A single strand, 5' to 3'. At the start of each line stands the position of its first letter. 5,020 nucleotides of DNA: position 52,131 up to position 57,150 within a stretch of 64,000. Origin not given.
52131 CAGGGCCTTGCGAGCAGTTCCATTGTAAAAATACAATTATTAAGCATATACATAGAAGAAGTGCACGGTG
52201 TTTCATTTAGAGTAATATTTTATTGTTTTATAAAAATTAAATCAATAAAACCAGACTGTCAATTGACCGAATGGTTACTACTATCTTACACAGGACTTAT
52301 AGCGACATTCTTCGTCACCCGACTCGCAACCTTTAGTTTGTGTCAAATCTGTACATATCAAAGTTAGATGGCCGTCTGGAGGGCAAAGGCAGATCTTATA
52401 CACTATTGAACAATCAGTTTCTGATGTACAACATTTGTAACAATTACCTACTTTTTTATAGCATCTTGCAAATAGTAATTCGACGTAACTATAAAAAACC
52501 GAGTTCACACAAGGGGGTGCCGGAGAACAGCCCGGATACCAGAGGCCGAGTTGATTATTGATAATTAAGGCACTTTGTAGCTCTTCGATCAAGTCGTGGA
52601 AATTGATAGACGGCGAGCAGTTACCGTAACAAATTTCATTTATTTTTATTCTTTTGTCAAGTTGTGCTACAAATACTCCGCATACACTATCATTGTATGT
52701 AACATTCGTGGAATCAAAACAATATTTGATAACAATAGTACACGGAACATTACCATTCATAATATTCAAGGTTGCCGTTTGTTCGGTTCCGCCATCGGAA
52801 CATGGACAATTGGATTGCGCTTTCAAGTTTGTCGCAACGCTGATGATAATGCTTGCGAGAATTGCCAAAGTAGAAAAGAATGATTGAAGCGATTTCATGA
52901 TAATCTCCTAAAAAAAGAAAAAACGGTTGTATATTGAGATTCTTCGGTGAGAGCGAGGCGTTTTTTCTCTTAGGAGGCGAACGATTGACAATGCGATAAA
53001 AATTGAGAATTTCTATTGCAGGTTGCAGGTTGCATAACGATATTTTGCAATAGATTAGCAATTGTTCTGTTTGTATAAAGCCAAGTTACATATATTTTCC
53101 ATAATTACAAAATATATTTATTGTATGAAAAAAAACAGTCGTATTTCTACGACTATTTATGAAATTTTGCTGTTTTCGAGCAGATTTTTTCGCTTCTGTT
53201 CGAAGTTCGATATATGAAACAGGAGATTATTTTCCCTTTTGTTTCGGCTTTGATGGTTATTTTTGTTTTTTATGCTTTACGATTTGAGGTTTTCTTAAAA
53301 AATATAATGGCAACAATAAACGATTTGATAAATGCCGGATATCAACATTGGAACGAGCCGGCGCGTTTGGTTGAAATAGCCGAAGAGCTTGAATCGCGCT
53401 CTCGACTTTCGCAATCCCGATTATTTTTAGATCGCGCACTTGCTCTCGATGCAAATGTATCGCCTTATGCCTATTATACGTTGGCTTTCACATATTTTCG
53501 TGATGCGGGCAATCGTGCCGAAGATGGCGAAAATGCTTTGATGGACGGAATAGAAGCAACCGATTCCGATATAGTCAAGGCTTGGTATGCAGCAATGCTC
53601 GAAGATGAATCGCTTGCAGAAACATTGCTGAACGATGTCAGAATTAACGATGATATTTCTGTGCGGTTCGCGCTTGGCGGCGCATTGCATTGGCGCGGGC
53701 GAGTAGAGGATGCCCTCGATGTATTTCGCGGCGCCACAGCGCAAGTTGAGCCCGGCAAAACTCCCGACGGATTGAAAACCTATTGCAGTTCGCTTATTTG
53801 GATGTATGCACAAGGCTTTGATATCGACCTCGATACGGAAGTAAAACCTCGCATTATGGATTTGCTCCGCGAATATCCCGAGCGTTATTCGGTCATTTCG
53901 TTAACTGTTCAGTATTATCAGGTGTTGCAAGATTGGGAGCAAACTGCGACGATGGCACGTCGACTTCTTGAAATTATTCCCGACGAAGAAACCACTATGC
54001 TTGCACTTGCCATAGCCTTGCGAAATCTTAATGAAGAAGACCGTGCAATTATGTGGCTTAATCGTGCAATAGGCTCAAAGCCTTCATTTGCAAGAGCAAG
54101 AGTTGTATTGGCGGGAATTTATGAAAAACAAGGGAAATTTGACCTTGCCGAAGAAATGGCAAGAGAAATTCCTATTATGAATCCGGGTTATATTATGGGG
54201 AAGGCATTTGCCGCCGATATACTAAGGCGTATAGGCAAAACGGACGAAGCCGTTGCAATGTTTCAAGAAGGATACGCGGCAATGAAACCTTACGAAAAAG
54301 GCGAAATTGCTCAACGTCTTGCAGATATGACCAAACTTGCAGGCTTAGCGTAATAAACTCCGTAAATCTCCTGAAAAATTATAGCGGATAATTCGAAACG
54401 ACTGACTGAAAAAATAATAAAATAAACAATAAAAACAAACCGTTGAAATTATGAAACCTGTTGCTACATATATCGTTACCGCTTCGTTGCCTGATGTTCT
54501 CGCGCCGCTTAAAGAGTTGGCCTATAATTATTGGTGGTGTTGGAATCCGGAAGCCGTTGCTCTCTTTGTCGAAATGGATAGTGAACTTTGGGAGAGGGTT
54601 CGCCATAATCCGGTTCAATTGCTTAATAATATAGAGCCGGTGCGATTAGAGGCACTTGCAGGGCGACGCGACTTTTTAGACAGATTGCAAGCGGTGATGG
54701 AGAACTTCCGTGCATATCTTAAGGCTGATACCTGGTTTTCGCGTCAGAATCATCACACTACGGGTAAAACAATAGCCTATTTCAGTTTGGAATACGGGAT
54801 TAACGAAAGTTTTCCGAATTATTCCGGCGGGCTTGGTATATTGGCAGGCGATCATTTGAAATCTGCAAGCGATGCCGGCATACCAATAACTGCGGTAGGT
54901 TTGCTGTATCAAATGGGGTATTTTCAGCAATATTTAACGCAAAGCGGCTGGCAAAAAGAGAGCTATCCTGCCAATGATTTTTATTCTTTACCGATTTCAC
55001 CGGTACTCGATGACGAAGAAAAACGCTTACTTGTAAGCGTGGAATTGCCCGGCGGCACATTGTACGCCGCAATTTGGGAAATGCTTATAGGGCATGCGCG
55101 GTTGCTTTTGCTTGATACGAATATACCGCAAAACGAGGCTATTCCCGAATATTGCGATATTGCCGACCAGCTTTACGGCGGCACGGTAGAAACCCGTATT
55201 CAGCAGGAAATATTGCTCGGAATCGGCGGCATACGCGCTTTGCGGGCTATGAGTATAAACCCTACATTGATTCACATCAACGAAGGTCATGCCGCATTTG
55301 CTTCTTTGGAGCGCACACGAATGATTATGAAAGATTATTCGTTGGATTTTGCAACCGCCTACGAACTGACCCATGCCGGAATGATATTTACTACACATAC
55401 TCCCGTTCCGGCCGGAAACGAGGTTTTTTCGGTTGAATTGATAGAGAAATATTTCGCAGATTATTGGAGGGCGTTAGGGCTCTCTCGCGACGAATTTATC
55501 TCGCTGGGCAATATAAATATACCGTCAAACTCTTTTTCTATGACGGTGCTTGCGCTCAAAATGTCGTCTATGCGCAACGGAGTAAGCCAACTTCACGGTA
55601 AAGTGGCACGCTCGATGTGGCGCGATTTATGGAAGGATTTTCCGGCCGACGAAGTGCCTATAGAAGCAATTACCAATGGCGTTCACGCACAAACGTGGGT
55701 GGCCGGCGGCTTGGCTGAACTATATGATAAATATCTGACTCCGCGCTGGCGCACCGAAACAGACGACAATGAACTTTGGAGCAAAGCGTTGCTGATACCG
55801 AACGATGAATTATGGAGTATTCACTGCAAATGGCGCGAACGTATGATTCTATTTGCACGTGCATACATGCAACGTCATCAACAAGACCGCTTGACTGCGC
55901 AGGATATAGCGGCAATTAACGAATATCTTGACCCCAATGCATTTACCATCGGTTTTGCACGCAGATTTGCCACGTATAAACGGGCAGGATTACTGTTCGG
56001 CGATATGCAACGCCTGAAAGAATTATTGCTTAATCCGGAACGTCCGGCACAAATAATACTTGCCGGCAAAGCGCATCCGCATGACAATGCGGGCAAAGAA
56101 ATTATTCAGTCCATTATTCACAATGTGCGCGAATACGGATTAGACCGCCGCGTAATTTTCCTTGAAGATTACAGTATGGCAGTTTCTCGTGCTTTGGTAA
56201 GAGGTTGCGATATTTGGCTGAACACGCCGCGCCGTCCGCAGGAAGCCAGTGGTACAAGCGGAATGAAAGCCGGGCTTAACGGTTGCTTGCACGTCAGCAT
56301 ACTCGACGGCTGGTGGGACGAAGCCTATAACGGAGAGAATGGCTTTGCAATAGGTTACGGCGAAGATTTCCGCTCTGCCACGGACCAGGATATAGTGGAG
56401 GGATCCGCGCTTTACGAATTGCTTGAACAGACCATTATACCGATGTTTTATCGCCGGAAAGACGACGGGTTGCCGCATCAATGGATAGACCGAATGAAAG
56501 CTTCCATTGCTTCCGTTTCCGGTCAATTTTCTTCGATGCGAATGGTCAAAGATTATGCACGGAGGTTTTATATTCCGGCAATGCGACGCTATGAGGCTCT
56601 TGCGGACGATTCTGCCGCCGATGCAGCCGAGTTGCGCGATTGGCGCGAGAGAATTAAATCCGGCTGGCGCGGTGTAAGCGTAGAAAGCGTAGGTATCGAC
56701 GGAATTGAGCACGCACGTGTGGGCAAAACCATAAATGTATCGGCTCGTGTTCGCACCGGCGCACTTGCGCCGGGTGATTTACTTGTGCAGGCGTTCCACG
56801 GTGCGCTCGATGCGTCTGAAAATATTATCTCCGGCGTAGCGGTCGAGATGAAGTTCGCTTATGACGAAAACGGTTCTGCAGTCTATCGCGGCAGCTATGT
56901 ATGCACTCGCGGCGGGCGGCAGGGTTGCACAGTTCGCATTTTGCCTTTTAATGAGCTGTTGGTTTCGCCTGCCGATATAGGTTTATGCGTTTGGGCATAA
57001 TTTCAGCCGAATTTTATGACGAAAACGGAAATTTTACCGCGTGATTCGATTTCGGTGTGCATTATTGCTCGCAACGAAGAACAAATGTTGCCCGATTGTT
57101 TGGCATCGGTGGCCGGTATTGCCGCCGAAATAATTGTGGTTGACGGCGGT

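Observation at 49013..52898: Co-oriented module: two paralogous cysteine-rich secreted proteins bracket three tandem paralogous CarbopepD_reg-like lipoproteins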

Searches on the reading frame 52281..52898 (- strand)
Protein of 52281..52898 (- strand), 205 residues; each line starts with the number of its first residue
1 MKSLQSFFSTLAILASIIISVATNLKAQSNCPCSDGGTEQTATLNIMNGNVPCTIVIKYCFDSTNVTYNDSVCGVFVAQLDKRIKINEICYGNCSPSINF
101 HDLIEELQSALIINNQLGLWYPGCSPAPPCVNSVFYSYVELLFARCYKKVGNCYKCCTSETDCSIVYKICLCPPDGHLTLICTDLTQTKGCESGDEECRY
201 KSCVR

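Call 3: search_protein_families(library=pfam, proteins=[window:52281-52898:-], max_evalue=1)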
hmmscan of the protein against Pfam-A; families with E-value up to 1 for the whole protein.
window:52281-52898:- (205 aa): 0 families

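Call 4: search_protein_families(library=ncbifam, proteins=[window:52281-52898:-], max_evalue=1)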
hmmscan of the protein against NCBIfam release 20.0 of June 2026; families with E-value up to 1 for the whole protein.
window:52281-52898:- (205 aa): 0 families

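Call 11: find_homologous_proteins(query=window:52281-52898:-, max_evalue=0.01)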
Query window:52281-52898:- (205 aa): 1 proteins with E <= 0.01 among 61 candidates.
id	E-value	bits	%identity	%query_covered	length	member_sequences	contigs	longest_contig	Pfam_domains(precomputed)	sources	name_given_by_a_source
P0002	6.9e-136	469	100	100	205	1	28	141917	-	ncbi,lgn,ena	-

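Call 23: search_protein_representatives(protein=window:52281-52898:-)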
Query: 205 residues. Proteins with E-value up to 0.001 (for the whole library): 1; up to 1e-10: 1; up to 1e-30: 1. The best 1 are listed.
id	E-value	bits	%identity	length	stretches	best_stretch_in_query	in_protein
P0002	2.2e-136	468.6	100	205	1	1-205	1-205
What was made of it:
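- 52281..52898 (-): C2: secreted Cys-rich orphan protein, 205 aa. The signal peptide ends ...NLKA|QS and the mature form has 20 Cys. Only itself found in the word-index search (call 11) and in exhaustive phmmer against 1.84e9 representatives (call 23).
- Tried and rejected: Exhaustive phmmer of C2 returned only itself (call 23).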

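Call 33: search_solved_structures(query=A4, max_evalue=10)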
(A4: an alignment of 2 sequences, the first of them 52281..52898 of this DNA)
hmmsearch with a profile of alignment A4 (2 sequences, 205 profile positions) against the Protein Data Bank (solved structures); distinct sequences matched with E-value up to 10: 0.

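Call 52: search_protein_families(library=pfam, proteins=[window:52284-52817:-], max_evalue=10)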
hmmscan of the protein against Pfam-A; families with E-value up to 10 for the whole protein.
window:52284-52817:- (178 aa): 0 families

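Call 57: predict_structure(protein=window:52284-52817:-)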
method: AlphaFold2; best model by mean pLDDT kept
length: 178 residues; sequences in the alignment: 1
mean_pLDDT: 50.1   pTM: 0.50
mean pLDDT of the five models: 50.1, 43.9, 38.2, 38.0, 37.9
residues with pLDDT >= 90: 0; 70-90: 31; 50-70: 61; < 50: 86
segments of 3 or more residues with pLDDT < 50: 38-51, 85-110, 136-178
pLDDT, mean of each block of 10 residues (from residue 1): 54 70 73 59 43 59 69 53 45 36 44 54 70 50 33 30 28 27
secondary structure, 60 per line:
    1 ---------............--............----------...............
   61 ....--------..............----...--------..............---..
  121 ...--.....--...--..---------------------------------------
elements in order: E10-21 E24-35 H46-56 E57-64 H73-86 H102-115 E119-123 E126-130

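Call 63: fold_search(model_id=the predicted structure, library=pdb)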
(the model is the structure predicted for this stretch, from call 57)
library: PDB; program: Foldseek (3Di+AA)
matches with E <= 10: 152; with E <= 0.001: 0
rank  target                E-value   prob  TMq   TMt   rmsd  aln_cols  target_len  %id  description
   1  2mzw_A                8.5e-01  0.08  0.23  0.16  24.8       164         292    8  Staphylococcus aureus FusB:EF-GC3 complex (released 2016-01-27)
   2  2w7r_A                1.2e+00  0.04  0.13  0.21  12.4        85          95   14  Structure of the PDZ domain of Human Microtubule associated serine- threonine kinase 4 (released 2009-05-12)
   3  6lof_C                1.6e+00  0.38  0.25  0.61   3.1        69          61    9  Crystal structure of ZsYellow soaked by Cu2+ (released 2020-01-22)
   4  2g5z_A                1.7e+00  0.44  0.26  0.63   2.7        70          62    6  Structure of S65G Y66S GFP variant after spontaneous peptide hydrolysis and decarboxylation (released 2006-04-18)
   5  6lof_D                1.9e+00  0.28  0.23  0.57   4.2        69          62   10  Crystal structure of ZsYellow soaked by Cu2+ (released 2020-01-22)
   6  1whq_MODEL_1_A        2.2e+00  0.04  0.14  0.22   9.6        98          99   13  Solution structure of the N-terminal dsRBD from hypothetical protein BAB28848 (released 2004-11-28)
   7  8z49_MODEL_1_A        2.4e+00  0.06  0.14  0.23   9.2        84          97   14  Solution Structure of DRB7.2 M, the dsRBD region of DRB7.2 (released 2025-04-23)
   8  6m9y_A                2.5e+00  0.23  0.23  0.60   4.4        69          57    7  X-ray Structure of Branchiostoma floridae fluorescent protein lanFP6A (released 2019-03-13)
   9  9rl4_M                2.5e+00  0.03  0.12  0.09  10.4       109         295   14  Structure of BAF in complex with OCT4-SOX2-bound nucleosome - SHL-6 (released 2026-02-11)
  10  9qxx_A                2.7e+00  0.03  0.15  0.06  13.4       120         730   11  JetABC DNA loaded state dimer (released 2025-10-01)
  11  8sj5_A                2.9e+00  0.20  0.19  0.39   2.5        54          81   13  Walnut Tree Phytocystatin (released 2023-12-20)
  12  5hdf_C                2.9e+00  0.15  0.16  0.09   2.1        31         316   10  Hydrolase SeMet-StnA (released 2017-01-11)
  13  7t4r_E                3.0e+00  0.13  0.20  0.21   6.1        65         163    8  CryoEM structure of the HCMV Pentamer gH/gL/UL128/UL130/UL131A in complex with THBD and neutralizing fabs MSL-109 and  (released 2022-03-23)
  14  5whu_J                3.0e+00  0.06  0.16  0.22  10.9        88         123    7  Crystal structure of 3'SL bound ArtB (released 2017-10-25)
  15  5whv_J                3.0e+00  0.06  0.16  0.21  11.0        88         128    8  Crystal structure of ArtB (released 2017-10-25)
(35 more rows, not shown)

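Call 74: search_dna_similar(query=window:52281-52898:-, collection=phages, mode=protein, max_evalue=0.01, max_rows=5)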
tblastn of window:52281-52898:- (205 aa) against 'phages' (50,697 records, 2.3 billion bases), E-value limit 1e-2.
No match.

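Call 76: search_dna_similar(query=window:52281-52898:-, collection=plasmids, mode=protein, max_evalue=0.01, max_rows=5)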
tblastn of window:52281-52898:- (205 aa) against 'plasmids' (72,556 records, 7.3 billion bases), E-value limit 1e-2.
No match.

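Call 84: search_protein_families(library=padloc, proteins=[window:52281-52898:-], max_evalue=0.01)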
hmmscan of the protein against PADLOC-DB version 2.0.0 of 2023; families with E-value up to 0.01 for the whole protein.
window:52281-52898:- (205 aa): 0 families

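Call 85: search_protein_families(library=phrogs, proteins=[window:52281-52898:-], max_evalue=0.01)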
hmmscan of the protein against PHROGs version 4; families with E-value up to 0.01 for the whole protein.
window:52281-52898:- (205 aa): 0 families

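Call 91: find_related_loci(query=A4, collection=viral_contigs, flank=5000)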
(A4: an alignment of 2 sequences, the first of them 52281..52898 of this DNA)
Query A4 (205 aa) in viral_contigs; peptide patterns used: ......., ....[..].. (x = any residue, [..] = any of these).
183 stretches matched a pattern, but none encodes a relative of the query by tblastn (E <= 1e-3).

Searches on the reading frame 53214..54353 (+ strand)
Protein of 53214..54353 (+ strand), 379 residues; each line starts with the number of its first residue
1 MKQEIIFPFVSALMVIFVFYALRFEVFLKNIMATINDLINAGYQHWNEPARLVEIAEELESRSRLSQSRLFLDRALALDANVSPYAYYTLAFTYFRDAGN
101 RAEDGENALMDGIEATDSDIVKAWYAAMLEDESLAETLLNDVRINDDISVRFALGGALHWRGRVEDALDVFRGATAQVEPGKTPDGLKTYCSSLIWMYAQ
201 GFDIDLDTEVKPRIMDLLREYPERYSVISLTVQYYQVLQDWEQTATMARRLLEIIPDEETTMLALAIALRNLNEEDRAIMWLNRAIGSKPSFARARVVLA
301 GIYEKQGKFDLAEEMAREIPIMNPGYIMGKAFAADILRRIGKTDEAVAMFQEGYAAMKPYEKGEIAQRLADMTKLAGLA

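Call 3: search_protein_families(library=pfam, proteins=[window:53214-54353:+], max_evalue=1)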
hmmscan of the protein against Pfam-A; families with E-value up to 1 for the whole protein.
window:53214-54353:+ (379 aa): 25 families
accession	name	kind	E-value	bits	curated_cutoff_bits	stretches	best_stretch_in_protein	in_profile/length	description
PF13428.12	TPR_14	-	2.1e-09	37.6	23.5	1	263-300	5-42/44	Tetratricopeptide repeat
PF14559.12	TPR_19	-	5.3e-09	36.7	25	1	277-325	9-57/68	Tetratricopeptide repeat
PF13432.12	TPR_16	-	2.3e-07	31.6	32.7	1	263-325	1-63/65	Tetratricopeptide repeat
PF13424.12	TPR_12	-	2.5e-07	31.2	30.1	2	235-286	13-72/77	Tetratricopeptide repeat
PF13181.12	TPR_8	-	5.2e-07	29.8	25.7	1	263-291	5-33/34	Tetratricopeptide repeat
PF13176.12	TPR_7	-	5.3e-07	29.7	27.9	0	334-352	6-24/36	Tetratricopeptide repeat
PF00515.34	TPR_1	-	2.3e-06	27.6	27.8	0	295-314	3-22/34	Tetratricopeptide repeat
PF12895.13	ANAPC3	-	7.1e-06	26.6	27.2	1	244-315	8-78/82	Anaphase-promoting complex, cyclosome, subunit 3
PF13414.12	TPR_11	-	2.5e-05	24.3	26.8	0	270-307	5-42/42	TPR repeat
PF07719.23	TPR_2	-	4.9e-05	23.6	27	0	297-316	5-24/34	Tetratricopeptide repeat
PF13431.12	TPR_17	-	7.9e-05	23.1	24.4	0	72-96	2-25/34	Tetratricopeptide repeat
PF13374.12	TPR_10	-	0.0019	18.6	27.5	0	293-318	2-27/42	Tetratricopeptide repeat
PF13174.12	TPR_6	-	0.0024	18.8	26.3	0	334-352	7-25/33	Tetratricopeptide repeat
PF13429.12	TPR_15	-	0.003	17.4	26.2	1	250-317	205-272/280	Tetratricopeptide repeat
PF25058.1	ARM_TT21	-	0.004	17.6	27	1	228-306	60-141/155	Tetratricopeptide repeat protein 21 ARM repeat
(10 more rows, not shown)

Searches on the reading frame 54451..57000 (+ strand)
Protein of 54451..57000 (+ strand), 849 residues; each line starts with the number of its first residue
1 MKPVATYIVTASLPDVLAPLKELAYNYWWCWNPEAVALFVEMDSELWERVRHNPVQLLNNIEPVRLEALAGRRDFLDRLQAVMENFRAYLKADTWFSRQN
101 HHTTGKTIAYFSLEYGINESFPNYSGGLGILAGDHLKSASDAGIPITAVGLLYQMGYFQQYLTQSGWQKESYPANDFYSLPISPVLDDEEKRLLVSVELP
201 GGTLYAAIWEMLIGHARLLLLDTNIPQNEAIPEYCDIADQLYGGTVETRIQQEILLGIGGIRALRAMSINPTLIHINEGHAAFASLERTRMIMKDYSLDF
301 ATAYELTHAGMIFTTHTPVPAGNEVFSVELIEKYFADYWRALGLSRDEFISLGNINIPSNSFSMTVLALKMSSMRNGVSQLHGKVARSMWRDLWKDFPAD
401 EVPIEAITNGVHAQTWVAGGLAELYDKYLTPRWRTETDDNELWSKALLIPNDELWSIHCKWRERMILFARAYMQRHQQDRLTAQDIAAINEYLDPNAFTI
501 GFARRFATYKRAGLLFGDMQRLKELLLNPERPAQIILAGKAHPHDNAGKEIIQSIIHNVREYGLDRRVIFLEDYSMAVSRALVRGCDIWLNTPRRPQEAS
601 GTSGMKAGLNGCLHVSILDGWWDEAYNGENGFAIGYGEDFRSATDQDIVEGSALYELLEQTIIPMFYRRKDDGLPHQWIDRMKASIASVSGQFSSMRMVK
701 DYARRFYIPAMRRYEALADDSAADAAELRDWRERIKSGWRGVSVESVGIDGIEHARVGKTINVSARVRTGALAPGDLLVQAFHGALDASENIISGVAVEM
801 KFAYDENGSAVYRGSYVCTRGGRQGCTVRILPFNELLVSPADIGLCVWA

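Call 66: find_related_loci(query=window:54451-57000:+, collection=genome_contigs, flank=10000)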
Query window:54451-57000:+ (849 aa) in genome_contigs; peptide patterns used: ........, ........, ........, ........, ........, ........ (x = any residue, [..] = any of these).
600 stretches matched a pattern (row limit reached: there are more); 595 encode a relative of the query (tblastn E <= 1e-3); the best 80 are kept; 80 distinct loci.
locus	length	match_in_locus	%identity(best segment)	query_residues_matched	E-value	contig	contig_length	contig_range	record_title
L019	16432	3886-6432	62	1-849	0e+0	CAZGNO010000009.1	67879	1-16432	MAG TPA_asm: uncultured Chitinophagaceae bacterium isolate SRP178908_co1_320 genome assembly, contig: NODE_197_length_67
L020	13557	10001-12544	54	1-849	0e+0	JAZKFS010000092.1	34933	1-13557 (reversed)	MAG: Bacteroidota bacterium isolate DC_RB_04_SPN110320-bin013 DCRB04SPN_B013_0_000000000092, whole genome shotgun sequen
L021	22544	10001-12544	54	2-849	0e+0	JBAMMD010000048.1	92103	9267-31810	MAG: Candidatus Kapaibacterium sp. isolate MAG22 ExploCarb_3808S_S2_53_length_92103_cov_15, whole genome shotgun sequenc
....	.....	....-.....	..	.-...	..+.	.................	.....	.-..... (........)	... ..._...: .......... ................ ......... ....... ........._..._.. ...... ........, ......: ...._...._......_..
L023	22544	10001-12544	55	1-849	0e+0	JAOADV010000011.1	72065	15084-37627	MAG: Ignavibacteria bacterium isolate SKW242 NODE_11_length_72065_cov_9.026921, whole genome shotgun sequence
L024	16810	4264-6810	55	1-849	0e+0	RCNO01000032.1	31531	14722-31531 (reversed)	MAG: Bacteroidetes/Chlorobi group bacterium MS-B_bin-24 MS_under00127, whole genome shotgun sequence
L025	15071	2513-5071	54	1-849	0e+0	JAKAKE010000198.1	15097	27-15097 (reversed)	MAG: Bacteroidetes bacterium isolate WY4.bin46 NODE_4889_length_15097_cov_1.999265, whole genome shotgun sequence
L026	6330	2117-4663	53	1-849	0e+0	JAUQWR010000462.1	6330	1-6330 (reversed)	MAG: Candidatus Kapaibacterium sp. isolate BIN8 contig_185194, whole genome shotgun sequence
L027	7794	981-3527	53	1-849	0e+0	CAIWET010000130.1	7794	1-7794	MAG: uncultured Ignavibacteria bacterium isolate Loclat_bin-16206 genome assembly, contig: bin-16206:130/654, whole geno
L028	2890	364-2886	54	1-840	0e+0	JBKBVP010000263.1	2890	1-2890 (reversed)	MAG: Candidatus Kapaibacteriota bacterium isolate 21I_056.bin.23 NODE_272_length_2890_cov_2.929968, whole genome shotgun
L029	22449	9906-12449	53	3-849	0e+0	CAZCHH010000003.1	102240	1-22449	MAG TPA_asm: uncultured Hyphomicrobiales bacterium isolate SRP239243_co1_429 genome assembly, contig: NODE_160_length_10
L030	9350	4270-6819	53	1-849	0e+0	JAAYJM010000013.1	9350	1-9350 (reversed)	MAG: Ignavibacteria bacterium isolate AS10tlH2TH_288 25410_AS10, whole genome shotgun sequence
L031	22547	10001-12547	52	1-849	0e+0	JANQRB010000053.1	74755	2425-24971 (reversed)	MAG: Candidatus Kapaibacterium sp. isolate IP29b_bin.46 k99_1047138, whole genome shotgun sequence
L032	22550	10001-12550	53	1-849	0e+0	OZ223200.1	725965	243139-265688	MAG: Candidatus Kapaibacterium sp. isolate 09316a08-0405-4927-8c64-54324f316411 genome assembly, chromosome: 4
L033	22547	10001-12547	51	1-849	0e+0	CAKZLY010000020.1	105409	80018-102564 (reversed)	MAG TPA_asm: uncultured Ignavibacteria bacterium isolate SRR5214706_bin.14_CONCOCT_v1.1_MAG genome assembly, contig: ERZ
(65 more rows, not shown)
